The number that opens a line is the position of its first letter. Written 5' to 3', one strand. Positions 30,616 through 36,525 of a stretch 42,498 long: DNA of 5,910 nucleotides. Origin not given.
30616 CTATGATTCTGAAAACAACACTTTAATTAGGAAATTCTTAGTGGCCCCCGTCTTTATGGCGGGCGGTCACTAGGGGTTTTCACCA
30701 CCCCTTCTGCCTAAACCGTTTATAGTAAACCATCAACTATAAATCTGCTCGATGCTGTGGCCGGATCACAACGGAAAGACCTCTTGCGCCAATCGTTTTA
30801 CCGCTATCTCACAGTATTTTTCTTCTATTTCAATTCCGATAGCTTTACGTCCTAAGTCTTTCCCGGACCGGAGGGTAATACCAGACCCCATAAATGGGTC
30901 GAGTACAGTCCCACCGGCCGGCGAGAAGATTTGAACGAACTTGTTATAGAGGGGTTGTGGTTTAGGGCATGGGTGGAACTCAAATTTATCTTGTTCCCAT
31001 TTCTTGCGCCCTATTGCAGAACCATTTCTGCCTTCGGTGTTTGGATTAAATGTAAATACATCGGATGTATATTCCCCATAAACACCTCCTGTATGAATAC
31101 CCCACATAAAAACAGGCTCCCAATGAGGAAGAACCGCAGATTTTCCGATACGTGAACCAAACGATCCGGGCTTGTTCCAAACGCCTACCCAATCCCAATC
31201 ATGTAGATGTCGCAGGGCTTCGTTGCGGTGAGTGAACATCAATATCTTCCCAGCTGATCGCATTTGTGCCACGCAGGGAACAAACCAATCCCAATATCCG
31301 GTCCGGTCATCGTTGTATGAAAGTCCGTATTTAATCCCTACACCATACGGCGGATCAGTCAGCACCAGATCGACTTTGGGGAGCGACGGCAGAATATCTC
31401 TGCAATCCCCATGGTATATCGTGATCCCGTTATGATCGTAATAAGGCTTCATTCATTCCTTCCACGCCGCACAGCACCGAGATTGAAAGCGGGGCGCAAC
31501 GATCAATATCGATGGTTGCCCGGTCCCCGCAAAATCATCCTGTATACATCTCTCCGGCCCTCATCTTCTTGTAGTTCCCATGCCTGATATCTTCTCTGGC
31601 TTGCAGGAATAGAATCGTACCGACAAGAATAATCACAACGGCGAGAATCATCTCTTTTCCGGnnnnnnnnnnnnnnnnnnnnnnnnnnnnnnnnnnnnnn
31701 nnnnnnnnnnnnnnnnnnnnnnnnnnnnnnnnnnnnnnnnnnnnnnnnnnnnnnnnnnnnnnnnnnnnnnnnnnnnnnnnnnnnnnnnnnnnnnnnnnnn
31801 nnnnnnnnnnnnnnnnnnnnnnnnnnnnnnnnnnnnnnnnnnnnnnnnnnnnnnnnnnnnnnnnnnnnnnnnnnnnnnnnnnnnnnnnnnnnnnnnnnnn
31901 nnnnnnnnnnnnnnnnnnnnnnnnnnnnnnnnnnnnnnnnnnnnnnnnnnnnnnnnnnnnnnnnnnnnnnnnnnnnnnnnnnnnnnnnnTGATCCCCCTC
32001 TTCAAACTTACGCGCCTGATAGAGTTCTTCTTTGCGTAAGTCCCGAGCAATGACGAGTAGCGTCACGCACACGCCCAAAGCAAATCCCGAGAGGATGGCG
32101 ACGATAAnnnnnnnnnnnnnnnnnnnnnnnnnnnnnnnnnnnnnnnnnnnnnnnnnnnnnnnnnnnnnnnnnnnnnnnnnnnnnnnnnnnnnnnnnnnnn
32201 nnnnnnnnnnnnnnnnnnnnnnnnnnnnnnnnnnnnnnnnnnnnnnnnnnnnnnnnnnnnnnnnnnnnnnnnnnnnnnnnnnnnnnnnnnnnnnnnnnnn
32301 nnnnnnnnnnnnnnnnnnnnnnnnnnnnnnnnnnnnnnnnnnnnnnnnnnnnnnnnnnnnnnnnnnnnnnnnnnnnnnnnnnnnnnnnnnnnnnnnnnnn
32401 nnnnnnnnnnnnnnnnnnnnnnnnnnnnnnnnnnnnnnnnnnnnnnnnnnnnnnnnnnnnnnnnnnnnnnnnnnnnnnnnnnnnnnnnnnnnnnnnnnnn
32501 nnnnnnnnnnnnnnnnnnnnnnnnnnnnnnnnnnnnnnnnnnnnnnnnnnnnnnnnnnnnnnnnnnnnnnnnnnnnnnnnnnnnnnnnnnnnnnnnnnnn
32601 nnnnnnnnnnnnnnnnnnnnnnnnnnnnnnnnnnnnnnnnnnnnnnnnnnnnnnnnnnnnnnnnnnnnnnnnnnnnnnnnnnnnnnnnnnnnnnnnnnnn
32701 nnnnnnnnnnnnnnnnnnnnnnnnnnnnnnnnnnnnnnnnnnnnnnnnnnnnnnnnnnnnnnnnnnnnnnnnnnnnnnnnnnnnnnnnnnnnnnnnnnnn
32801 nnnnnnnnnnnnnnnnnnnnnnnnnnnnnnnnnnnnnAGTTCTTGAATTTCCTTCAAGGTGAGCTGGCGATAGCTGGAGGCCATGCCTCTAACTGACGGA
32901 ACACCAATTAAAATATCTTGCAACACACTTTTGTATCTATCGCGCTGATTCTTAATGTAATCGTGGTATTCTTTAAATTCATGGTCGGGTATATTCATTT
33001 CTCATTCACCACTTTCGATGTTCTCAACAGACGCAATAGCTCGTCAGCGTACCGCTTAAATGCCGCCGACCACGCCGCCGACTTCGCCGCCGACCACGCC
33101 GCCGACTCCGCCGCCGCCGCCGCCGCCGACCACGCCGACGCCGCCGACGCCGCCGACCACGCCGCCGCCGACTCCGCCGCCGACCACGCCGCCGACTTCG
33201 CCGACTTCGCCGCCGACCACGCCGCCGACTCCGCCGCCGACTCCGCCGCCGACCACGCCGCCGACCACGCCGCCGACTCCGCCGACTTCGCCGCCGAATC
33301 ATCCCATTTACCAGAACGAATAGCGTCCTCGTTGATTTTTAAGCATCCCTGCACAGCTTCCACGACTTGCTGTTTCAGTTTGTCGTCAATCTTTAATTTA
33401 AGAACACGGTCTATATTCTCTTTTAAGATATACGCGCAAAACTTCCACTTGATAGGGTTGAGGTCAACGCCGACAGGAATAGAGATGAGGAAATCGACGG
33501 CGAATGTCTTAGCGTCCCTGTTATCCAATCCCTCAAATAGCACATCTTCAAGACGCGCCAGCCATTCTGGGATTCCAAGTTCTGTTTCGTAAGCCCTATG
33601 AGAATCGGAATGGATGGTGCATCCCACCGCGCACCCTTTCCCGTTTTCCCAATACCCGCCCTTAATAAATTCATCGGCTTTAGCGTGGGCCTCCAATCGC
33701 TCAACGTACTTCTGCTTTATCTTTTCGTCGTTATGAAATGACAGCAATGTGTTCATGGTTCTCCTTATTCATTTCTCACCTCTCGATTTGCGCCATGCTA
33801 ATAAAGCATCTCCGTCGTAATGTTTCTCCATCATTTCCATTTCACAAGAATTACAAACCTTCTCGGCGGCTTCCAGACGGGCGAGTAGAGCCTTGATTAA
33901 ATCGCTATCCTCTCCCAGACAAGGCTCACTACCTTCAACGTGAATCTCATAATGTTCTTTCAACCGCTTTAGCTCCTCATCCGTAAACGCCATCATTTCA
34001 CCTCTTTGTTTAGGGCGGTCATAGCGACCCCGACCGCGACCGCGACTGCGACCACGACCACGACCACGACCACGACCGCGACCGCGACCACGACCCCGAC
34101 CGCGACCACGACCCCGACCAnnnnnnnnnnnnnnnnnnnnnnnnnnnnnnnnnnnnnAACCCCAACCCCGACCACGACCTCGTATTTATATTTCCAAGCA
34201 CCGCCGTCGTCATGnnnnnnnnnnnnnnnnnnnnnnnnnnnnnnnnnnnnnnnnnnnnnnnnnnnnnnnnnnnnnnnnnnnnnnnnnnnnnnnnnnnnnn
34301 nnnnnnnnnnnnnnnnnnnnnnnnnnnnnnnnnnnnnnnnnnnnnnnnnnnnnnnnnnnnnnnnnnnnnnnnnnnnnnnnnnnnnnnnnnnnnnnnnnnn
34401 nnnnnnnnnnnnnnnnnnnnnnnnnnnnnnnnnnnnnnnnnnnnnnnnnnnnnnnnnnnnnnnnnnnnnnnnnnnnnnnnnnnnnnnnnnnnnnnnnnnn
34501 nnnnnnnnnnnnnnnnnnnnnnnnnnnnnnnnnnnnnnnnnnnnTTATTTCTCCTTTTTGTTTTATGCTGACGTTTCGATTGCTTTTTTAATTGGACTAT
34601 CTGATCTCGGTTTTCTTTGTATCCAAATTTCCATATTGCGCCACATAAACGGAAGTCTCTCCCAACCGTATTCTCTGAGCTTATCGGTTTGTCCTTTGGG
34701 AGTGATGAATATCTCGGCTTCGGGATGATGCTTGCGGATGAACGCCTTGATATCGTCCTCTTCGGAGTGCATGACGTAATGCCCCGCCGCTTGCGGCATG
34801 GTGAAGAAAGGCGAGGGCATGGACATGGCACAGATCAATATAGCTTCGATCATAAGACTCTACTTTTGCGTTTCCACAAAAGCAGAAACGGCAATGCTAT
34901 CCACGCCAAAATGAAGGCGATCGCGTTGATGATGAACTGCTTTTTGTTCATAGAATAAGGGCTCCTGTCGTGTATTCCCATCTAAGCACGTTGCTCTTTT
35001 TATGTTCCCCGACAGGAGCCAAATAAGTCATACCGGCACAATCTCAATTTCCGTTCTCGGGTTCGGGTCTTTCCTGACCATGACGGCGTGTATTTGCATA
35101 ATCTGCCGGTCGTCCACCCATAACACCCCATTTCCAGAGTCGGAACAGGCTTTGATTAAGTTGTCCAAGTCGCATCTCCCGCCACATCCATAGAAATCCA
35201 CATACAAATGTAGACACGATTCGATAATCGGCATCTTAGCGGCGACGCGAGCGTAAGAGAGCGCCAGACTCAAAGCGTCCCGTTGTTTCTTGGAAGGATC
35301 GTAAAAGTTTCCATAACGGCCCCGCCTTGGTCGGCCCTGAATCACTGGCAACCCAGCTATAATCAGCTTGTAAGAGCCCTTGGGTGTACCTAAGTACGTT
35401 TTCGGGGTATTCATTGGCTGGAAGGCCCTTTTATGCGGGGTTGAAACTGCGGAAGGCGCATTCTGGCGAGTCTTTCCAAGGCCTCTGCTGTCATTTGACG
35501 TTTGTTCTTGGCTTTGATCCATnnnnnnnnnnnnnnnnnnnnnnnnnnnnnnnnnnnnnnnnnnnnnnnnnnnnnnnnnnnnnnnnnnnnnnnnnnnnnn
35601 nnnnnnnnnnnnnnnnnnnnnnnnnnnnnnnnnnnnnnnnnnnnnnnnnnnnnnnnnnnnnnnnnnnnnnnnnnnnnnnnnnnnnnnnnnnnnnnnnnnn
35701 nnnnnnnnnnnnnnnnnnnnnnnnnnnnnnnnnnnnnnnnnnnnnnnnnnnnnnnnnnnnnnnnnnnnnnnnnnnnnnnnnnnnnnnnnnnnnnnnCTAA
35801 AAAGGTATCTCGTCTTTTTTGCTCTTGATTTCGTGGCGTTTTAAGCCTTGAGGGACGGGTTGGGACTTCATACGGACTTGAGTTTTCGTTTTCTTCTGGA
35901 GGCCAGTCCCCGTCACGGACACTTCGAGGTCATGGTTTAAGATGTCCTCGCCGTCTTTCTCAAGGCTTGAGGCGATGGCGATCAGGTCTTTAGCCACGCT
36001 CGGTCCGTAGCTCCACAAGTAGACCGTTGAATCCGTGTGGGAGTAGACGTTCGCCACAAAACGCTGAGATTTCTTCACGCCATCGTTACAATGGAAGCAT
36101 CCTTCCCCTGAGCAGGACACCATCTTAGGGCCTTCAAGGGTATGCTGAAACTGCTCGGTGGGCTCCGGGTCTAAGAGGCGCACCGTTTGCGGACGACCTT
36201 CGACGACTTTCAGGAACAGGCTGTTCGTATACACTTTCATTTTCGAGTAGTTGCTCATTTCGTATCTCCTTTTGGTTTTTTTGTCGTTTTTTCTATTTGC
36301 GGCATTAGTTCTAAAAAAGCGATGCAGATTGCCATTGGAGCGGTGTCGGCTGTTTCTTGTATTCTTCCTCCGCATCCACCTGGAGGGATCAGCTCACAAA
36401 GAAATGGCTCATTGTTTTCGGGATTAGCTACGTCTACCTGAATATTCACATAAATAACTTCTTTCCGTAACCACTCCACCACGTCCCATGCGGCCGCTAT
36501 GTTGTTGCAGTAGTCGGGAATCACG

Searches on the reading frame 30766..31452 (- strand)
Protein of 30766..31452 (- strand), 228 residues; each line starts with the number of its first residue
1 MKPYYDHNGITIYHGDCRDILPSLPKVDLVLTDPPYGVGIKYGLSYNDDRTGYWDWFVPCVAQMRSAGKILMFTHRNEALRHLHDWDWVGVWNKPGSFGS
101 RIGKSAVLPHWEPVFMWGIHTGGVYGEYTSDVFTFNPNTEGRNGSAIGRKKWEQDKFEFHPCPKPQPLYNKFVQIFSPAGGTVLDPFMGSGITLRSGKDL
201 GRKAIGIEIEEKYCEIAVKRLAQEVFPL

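Call 9: search_protein_families(library=phrogs, proteins=[window:30766-31452:-], max_evalue=0.001)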
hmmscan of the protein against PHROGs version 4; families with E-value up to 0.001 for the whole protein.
window:30766-31452:- (228 aa): 13 families
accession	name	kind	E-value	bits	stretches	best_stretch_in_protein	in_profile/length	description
phrog_67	-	other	6.6e-53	181.8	1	1-224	115-346/743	DNA methyltransferase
phrog_498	-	other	7e-24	85.3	1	26-223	222-422/633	DNA methyltransferase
phrog_3008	-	other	6e-17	62.7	1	154-223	144-213/244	DNA methyltransferase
phrog_6952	-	other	5.4e-13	50.2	1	160-223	114-177/181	DNA methyltransferase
phrog_23148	-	unknown function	1.9e-12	48.5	1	149-222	76-147/165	-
phrog_23085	-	unknown function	1.9e-11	44.8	1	159-221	43-105/138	-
phrog_8769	-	other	1.4e-10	41.9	1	173-223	5-55/71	methyltransferase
phrog_18293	-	other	1.5e-10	42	1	158-223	44-109/119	methyltransferase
phrog_6025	-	other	9.9e-09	36.1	1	8-70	10-79/192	DNA methyltransferase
phrog_16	-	DNA, RNA and nucleotide metabolism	7.5e-07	28.7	1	151-224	839-912/986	DNA helicase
phrog_18146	-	other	3.7e-05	23.8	0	178-210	68-100/452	DNA methyltransferase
phrog_12517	-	unknown function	0.00049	20.4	0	174-220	100-146/316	-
phrog_10183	-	other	0.00081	18.7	0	10-43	502-535/889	DNA methyltransferase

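Call 17: search_protein_families(library=pfam, proteins=[window:30766-31452:-], max_evalue=0.01)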
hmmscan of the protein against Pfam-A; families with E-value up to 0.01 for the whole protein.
window:30766-31452:- (228 aa): 2 families
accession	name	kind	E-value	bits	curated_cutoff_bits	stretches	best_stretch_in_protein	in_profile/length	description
PF01555.25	N6_N4_Mtase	-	9.8e-27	94.8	26.7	2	129-219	140-221/221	DNA methylase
PF01170.24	UPF0020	-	0.0064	16.6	22.3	0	10-46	105-141/197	RMKL-like, methyltransferase domain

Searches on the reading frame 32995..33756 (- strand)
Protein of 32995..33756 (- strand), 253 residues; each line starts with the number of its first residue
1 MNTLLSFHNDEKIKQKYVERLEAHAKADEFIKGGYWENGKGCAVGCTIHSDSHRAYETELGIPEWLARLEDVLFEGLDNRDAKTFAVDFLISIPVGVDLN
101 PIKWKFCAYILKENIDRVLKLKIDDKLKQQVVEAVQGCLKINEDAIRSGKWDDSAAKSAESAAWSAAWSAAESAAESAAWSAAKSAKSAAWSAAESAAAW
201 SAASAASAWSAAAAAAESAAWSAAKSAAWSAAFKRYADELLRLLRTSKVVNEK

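Call 17: search_protein_families(library=pfam, proteins=[window:32995-33756:-], max_evalue=0.01)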
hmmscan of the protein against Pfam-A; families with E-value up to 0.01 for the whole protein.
window:32995-33756:- (253 aa): 0 families

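Call 94: search_protein_families(library=phrogs, proteins=[window:32995-33756:-], max_evalue=0.001)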
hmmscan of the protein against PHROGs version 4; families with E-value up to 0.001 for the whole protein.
window:32995-33756:- (253 aa): 1 family
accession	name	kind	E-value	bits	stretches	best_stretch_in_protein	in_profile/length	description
phrog_3416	-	unknown function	1.6e-08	35.7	1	117-234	94-212/248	-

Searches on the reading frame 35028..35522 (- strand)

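Call 17: search_protein_families(library=pfam, proteins=[window:35028-35522:-], max_evalue=0.01)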
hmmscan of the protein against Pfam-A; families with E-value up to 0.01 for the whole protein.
window:35028-35522:- (164 aa): 1 family
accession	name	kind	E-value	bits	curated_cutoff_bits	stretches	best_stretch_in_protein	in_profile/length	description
PF05866.16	RusA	-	7.6e-12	46.4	22.8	1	59-161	4-123/124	Endodeoxyribonuclease RusA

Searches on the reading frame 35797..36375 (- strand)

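Call 17: search_protein_families(library=pfam, proteins=[window:35797-36375:-], max_evalue=0.01)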
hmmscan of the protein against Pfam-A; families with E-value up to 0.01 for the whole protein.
window:35797-36375:- (192 aa): 0 families

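Call 94: search_protein_families(library=phrogs, proteins=[window:35797-36375:-], max_evalue=0.001)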
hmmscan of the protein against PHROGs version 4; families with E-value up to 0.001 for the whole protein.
window:35797-36375:- (192 aa): 1 family
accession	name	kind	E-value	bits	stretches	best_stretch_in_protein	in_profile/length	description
phrog_14578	-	DNA, RNA and nucleotide metabolism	1e-09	39.5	1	85-166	60-139/206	single strand DNA binding protein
